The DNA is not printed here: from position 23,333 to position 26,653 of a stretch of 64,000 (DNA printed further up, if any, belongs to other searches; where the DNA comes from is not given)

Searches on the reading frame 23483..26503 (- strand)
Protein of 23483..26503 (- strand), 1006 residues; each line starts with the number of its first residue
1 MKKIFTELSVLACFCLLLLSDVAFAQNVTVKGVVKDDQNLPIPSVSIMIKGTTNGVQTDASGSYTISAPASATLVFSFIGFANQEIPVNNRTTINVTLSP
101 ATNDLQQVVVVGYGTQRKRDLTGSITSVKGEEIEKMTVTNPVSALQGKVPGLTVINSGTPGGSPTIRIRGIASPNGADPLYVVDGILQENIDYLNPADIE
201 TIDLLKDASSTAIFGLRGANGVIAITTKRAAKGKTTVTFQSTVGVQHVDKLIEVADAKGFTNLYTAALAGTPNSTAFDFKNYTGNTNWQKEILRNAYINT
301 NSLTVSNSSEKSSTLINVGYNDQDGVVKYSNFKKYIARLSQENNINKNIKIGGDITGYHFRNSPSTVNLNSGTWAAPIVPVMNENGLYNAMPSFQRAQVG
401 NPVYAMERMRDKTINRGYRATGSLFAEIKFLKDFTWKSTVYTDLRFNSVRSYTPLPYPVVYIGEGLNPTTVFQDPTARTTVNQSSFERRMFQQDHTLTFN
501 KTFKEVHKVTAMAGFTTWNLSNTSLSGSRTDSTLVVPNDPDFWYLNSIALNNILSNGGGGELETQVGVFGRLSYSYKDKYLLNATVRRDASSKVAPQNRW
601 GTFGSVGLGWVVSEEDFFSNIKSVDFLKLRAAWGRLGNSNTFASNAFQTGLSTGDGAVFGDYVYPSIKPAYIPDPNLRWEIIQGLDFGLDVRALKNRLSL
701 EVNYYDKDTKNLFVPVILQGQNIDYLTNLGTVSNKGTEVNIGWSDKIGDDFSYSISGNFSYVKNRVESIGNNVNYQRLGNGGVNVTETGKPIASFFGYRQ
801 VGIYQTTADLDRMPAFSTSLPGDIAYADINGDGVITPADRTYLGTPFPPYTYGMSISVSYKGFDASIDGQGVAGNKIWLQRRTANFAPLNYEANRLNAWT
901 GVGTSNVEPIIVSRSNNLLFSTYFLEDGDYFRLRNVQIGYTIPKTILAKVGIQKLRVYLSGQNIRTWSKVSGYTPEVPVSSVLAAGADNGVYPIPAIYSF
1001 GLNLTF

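Call 69: search_protein_families(library=pfam, proteins=[window:23483-26503:-], max_evalue=0.00001)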
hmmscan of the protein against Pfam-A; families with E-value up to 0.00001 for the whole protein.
window:23483-26503:- (1006 aa): 3 families
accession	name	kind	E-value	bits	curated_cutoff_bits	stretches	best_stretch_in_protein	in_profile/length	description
PF07715.20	Plug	-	1.8e-19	70.7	23.9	1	118-222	2-107/107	TonB-dependent Receptor Plug Domain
PF13715.12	CarbopepD_reg_2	-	3.6e-18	65.8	32.2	1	30-110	1-88/88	CarboxypepD_reg-like domain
PF13620.12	CarboxypepD_reg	-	6.6e-12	46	32.3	1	29-98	1-81/82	Carboxypeptidase regulatory-like domain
